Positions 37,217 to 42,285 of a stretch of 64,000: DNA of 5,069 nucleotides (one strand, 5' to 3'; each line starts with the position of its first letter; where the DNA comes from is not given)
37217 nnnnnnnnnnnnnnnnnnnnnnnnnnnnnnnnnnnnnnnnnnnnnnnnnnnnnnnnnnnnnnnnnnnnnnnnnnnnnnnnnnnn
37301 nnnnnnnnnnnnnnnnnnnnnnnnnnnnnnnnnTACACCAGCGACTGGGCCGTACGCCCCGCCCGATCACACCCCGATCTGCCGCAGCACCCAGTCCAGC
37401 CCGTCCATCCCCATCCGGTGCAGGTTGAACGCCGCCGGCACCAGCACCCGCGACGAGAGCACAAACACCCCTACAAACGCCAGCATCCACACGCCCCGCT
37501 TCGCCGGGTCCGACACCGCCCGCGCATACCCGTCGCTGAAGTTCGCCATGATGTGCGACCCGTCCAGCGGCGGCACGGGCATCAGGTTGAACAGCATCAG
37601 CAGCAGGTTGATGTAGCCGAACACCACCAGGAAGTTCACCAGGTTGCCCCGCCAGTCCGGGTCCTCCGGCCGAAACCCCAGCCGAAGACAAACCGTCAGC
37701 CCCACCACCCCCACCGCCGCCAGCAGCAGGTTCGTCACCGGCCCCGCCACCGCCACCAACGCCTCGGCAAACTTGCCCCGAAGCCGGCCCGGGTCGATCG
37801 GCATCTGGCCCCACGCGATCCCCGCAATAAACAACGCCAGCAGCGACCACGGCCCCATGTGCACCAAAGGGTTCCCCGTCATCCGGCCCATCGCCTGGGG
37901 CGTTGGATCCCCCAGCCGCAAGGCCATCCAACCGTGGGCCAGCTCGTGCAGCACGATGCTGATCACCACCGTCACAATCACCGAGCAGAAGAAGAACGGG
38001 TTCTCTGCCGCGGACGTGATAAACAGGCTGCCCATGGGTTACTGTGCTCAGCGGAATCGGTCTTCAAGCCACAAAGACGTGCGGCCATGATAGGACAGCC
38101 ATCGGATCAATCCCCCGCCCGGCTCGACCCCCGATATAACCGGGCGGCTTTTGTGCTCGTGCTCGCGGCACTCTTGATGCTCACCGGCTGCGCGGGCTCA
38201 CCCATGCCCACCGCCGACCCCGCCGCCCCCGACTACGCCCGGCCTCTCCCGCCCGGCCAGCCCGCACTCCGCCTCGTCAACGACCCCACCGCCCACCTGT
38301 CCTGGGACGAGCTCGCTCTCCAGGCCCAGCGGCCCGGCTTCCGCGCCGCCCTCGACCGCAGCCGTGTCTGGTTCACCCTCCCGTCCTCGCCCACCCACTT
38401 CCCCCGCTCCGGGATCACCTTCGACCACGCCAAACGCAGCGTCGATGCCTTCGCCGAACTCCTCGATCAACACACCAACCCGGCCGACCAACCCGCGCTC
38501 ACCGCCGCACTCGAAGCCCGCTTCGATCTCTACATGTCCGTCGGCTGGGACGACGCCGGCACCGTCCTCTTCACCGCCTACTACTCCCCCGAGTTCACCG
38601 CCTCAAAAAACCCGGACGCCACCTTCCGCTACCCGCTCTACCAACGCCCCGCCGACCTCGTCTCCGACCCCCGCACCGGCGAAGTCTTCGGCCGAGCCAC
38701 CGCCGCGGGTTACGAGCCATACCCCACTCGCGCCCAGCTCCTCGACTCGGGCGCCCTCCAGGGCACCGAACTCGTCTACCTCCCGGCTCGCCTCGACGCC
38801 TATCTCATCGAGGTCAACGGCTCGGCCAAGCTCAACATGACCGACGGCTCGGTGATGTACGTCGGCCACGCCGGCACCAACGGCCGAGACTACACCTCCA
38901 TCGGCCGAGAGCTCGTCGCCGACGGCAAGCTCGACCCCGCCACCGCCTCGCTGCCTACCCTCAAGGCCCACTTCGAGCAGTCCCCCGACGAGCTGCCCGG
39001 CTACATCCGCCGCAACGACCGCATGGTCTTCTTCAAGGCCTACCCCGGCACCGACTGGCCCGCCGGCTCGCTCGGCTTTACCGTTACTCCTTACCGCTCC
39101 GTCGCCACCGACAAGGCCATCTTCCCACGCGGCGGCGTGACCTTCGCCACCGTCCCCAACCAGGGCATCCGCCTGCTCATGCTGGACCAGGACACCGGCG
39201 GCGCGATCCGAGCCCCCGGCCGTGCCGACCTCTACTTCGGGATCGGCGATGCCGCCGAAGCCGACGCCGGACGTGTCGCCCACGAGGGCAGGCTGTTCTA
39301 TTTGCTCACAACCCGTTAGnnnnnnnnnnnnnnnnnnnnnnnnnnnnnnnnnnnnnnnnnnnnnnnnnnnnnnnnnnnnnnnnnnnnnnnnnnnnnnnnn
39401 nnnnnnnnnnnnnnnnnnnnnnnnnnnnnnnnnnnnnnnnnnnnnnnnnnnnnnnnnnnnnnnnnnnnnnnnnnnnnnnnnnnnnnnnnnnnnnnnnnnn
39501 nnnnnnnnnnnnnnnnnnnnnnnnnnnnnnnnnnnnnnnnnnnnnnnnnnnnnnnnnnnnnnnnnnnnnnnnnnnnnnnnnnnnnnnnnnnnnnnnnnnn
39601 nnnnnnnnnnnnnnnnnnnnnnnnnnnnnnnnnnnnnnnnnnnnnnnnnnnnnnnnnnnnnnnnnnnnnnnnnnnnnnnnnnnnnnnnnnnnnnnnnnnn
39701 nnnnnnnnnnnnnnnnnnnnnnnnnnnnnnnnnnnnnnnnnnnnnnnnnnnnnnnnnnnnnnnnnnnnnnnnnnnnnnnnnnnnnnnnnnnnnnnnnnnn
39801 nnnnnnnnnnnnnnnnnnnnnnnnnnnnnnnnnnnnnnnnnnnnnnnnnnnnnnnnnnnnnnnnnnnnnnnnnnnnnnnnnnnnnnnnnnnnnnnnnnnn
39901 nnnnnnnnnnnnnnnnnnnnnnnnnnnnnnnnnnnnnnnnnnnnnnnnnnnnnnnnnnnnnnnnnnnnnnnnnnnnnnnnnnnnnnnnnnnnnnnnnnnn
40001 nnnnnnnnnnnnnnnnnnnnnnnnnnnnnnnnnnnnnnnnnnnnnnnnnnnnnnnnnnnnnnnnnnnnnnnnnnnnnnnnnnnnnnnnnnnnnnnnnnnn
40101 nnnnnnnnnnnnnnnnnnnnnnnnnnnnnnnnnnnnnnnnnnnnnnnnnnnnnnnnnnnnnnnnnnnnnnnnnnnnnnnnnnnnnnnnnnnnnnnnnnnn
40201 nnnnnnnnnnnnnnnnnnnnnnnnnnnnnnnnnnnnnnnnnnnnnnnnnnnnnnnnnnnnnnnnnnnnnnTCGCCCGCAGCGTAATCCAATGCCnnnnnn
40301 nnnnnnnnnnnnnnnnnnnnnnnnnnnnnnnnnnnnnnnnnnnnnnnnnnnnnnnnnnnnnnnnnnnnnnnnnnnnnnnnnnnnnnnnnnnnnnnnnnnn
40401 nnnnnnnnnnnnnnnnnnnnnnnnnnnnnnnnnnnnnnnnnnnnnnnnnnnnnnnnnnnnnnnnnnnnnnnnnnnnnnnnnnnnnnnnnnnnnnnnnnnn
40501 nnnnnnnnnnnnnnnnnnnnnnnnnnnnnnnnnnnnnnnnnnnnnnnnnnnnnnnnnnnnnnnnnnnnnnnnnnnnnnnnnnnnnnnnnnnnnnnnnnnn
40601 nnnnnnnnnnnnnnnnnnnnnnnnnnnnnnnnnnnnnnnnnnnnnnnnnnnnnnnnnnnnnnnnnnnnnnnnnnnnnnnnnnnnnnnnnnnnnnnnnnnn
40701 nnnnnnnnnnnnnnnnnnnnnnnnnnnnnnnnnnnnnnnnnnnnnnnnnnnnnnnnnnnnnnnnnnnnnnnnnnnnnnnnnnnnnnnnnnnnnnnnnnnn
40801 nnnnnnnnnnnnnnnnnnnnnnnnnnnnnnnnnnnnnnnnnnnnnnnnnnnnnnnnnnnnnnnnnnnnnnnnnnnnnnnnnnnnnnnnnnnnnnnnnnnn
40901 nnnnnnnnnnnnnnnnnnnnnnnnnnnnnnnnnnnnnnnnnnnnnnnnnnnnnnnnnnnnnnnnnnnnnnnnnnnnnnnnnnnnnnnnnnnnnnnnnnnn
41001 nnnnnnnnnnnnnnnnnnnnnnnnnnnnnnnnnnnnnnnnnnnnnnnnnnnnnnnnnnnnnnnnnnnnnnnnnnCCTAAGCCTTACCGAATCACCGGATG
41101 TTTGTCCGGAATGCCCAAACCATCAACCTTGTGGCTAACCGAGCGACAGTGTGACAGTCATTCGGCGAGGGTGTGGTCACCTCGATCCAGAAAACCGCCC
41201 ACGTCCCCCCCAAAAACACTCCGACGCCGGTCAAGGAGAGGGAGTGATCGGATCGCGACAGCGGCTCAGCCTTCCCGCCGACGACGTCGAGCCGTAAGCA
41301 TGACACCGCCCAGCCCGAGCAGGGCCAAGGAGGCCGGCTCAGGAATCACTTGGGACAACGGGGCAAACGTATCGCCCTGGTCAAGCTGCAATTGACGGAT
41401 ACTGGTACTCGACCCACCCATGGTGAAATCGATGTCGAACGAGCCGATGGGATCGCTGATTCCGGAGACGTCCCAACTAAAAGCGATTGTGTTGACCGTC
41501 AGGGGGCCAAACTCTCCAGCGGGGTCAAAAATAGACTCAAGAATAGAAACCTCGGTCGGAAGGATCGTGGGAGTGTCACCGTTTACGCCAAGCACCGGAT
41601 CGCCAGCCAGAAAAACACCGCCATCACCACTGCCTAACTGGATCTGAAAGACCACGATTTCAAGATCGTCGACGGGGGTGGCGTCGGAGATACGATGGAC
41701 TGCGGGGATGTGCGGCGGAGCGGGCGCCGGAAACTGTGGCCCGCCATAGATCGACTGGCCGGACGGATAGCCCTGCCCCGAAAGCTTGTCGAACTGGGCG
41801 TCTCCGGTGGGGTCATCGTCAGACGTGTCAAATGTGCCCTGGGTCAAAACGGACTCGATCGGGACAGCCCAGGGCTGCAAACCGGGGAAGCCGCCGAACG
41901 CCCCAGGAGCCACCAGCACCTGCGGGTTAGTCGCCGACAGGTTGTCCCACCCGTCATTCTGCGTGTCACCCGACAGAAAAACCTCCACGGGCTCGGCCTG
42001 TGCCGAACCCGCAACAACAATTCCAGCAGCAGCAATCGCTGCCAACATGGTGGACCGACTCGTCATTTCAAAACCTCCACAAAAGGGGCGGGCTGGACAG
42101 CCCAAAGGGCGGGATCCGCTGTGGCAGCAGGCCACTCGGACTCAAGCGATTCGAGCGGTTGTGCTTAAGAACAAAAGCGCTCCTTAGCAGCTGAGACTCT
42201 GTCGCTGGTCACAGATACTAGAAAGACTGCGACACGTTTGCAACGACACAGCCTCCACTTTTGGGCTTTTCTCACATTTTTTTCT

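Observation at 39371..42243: Two tandem PEP-CTERM paralogs apparently co-transcribed with a DUF1559-type pseudopilin-like gene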

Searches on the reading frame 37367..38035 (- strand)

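Call 65: search_protein_families(library=pfam, proteins=[window:37367-38035:-], max_evalue=0.001)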
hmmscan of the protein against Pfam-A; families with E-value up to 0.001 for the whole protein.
window:37367-38035:- (222 aa): 1 family
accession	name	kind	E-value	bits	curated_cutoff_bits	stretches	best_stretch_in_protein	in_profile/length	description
PF02163.28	Peptidase_M50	-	1.3e-16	61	27.2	2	130-188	157-216/221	Peptidase family M50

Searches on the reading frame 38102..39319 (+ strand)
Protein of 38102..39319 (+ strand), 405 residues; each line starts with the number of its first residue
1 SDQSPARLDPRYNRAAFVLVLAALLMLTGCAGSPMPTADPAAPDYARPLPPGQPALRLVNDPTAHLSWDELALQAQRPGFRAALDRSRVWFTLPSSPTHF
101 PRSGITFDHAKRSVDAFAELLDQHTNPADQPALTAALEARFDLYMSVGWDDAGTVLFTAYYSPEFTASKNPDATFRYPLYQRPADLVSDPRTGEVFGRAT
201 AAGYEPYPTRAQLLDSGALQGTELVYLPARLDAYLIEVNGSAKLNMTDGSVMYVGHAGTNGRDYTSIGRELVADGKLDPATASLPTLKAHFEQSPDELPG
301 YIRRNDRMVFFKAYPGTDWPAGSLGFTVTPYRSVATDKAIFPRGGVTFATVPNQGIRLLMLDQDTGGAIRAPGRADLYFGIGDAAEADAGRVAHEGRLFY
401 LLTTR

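Call 65: search_protein_families(library=pfam, proteins=[window:38102-39319:+], max_evalue=0.001)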
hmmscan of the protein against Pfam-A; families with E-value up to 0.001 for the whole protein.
window:38102-39319:+ (405 aa): 2 families
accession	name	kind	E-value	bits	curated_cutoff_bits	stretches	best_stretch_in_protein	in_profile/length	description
PF03562.22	MltA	-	1.5e-45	155.6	24.3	1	156-312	1-163/163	MltA specific insert domain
PF06725.17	3D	-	4.9e-16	59.1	23.8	1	332-401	1-71/72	3D domain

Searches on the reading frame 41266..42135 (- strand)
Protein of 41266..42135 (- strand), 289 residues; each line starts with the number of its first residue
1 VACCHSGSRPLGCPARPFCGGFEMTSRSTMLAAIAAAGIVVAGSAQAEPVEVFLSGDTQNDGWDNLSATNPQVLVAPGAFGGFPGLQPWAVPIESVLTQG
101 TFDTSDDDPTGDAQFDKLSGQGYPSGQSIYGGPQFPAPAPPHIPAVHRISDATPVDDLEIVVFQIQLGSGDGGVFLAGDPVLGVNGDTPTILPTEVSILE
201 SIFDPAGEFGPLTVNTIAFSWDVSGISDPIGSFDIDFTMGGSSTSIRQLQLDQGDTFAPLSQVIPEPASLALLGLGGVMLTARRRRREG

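Call 3: search_protein_families(library=pfam, proteins=[window:41266-42135:-], max_evalue=1)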
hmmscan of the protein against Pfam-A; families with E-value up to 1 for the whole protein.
window:41266-42135:- (289 aa): 1 family
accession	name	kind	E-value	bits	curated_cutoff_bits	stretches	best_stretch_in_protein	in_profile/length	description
PF07589.16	PEP-CTERM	-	0.00011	22.6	20.7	1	264-286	2-24/24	PEP-CTERM motif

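Call 4: search_protein_families(library=ncbifam, proteins=[window:41266-42135:-], max_evalue=1)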
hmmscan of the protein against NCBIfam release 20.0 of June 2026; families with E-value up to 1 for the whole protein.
window:41266-42135:- (289 aa): 15 families
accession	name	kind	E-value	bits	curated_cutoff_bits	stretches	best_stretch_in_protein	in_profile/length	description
NF033554.9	floc_PepA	equivalog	7.7e-07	29.2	80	1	226-287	195-260/261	flocculation-associated PEP-CTERM protein PepA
NF041538.1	PEP_EDSA_1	subfamily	1.9e-06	27.8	100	1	248-287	269-307/307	EDSAP-1 family PEP-CTERM protein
TIGR02595.1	PEP_CTERM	domain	3.8e-06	27.4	16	1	264-287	1-24/24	PEP-CTERM sorting domain-containing protein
NF038125.1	PEP_CTERM_THxN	subfamily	5.9e-06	26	85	1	262-287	221-246/246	THxN family PEP-CTERM protein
NF038129.1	PEP_NF038129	equivalog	3.5e-05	23.7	65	1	233-287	142-194/194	NF038129 family PEP-CTERM protein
NF038120.1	PEP_CTERM_QFxxD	subfamily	0.00015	21.7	80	1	262-286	191-215/215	NF038120 family PEP-CTERM protein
NF038118.1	PEP_CTERM_CCXG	equivalog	0.00018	21.3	90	1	261-287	173-199/199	CCXG family PEP-CTERM protein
NF041927.1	Xrt_dep_XDP1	equivalog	0.00043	20.4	125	1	249-286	206-241/242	exosortase-dependent surface protein XDP1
NF038124.1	PEP_CTERM_TLD_A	exception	0.0088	15.6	100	1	239-286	188-235/235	PEP_CTERM-anchored TLD domain-containing protein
TIGR03901.2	MYXO-CTERM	domain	0.026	14.9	20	1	267-287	15-34/34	MYXO-CTERM sorting domain-containing protein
NF033947.0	PEP-cistern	hypoth_equivalog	0.034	13.9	60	1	255-286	164-195/195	cistern family PEP-CTERM protein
NF058582.1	Microco_LAVTG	domain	0.037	14.2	27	1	268-286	16-34/34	LAVTG motif-containing sortase-dependent surface protein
NF038126.1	PEP_CTERM_FxDxF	subfamily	0.075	13.3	50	1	263-285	141-165/165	FxDxF family PEP-CTERM protein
NF038119.1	PEP_CTERM_MHFG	equivalog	0.099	12.9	100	1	248-287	220-259/260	MHFG family PEP-CTERM protein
NF038130.1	PEP_NF038130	equivalog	0.12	12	60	1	261-283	260-283/283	NF038130 family PEP-CTERM protein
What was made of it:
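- Paralog 2 gives tail-only matches to the flocculation protein PepA, 29 bits against a cut-off of 80 (call 4).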
